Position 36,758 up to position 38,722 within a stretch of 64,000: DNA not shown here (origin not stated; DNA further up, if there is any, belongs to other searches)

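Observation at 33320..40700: Low-GC inserted cassette: lipoprotein-anchored family-5 SBP ABC importer plus its own TBDR (candidate nickelophore/opine-metallophore uptake system)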

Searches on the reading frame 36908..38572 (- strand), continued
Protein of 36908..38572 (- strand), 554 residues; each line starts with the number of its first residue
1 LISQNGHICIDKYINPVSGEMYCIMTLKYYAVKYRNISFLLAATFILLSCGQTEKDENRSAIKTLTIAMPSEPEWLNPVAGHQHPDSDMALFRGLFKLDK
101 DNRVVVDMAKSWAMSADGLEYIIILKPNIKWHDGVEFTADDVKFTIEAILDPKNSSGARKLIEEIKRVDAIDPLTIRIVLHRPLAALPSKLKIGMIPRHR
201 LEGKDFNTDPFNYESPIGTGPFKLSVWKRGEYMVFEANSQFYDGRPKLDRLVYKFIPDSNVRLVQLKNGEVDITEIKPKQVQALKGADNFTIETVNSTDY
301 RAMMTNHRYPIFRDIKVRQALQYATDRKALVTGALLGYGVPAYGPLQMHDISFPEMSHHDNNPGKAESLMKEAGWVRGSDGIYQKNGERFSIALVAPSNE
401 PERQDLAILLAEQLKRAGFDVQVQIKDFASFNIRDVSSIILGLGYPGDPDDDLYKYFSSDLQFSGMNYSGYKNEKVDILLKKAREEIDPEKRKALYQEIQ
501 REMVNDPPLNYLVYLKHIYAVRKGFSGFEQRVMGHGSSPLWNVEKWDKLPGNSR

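Call 78: fold_search(model_id=the predicted structure, library=pdb)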
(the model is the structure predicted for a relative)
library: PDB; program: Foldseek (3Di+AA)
matches with E <= 10: 1137; with E <= 0.001: 173
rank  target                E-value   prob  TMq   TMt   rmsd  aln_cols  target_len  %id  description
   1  4oeu_A                6.9e-63  1.00  0.87  0.93   2.1       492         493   38  Crystal structure of NikZ from Campylobacter jejuni in complex with Ni(L-His) (released 2014-10-01)
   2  4oet_A                3.3e-62  1.00  0.89  0.95   1.7       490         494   38  Crystal structure of NikZ from Campylobacter jejuni, unliganded form (released 2014-10-01)
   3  8efz_A                4.1e-56  1.00  0.87  0.96   1.6       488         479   38  Crystal structure of CcNikZ-II, apoprotein (released 2024-03-13)
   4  8efz_B                5.6e-56  1.00  0.88  0.96   1.5       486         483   38  Crystal structure of CcNikZ-II, apoprotein (released 2024-03-13)
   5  1xoc_A                1.0e-51  1.00  0.82  0.86   3.2       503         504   29  The structure of the oligopeptide-binding protein, AppA, from Bacillus subtilis in complex with a nonapeptide. (released 2005-01-25)
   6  5isu                  9.4e-45  1.00  0.80  0.87   2.7       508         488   26  2.2 Angstrom Crystal Structure of ABC Transporter Substrate Binding Protein CtaP (Lmo0135) from Listeria monocytogenes. (released 2016-03-23)
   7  4ofl_A                1.8e-44  1.00  0.81  0.86   2.9       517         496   24  Crystal structure of YntA from Yersinia pestis in complex with Ni(L-His)2 (released 2014-10-01)
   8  4ofo_A                1.9e-42  1.00  0.78  0.83   3.5       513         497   24  Crystal structure of YntA from Yersinia pestis, unliganded form (released 2014-10-01)
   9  3m8u                  1.6e-41  1.00  0.80  0.84   2.9       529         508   22  Crystal structure of glutathione-binding protein A (GbpA) from Haemophilus parasuis SH0165 in complex with glutathione d (released 2010-07-14)
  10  6hlx                  1.9e-41  1.00  0.77  0.83   3.4       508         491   25  Structure of the PBP AgaA in complex with agropinic acid from A.tumefacien R10 (released 2018-12-26)
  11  1uqw_A                1.9e-41  1.00  0.76  0.82   3.2       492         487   27  Crystal structure of yliB protein from escherichia coi (released 2003-10-22)
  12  7kz8                  2.1e-41  1.00  0.77  0.85   3.3       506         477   25  Crystal structure of substrate-binding protein Aapf from Pseudomonas sp. PDC86 (released 2021-03-17)
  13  5f1q_A                2.5e-41  1.00  0.78  0.81   3.5       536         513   23  Crystal Structure of Periplasmic Dipeptide Transport Protein from Yersinia pestis (released 2015-12-23)
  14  4oer_A                3.2e-41  1.00  0.73  0.77   4.8       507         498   23  Crystal structure of NikA from Brucella suis, unliganded form (released 2014-10-01)
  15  3ry3_B                6.6e-41  1.00  0.76  0.82   3.6       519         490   24  Putative solute-binding protein from Yersinia pestis. (released 2011-05-18)
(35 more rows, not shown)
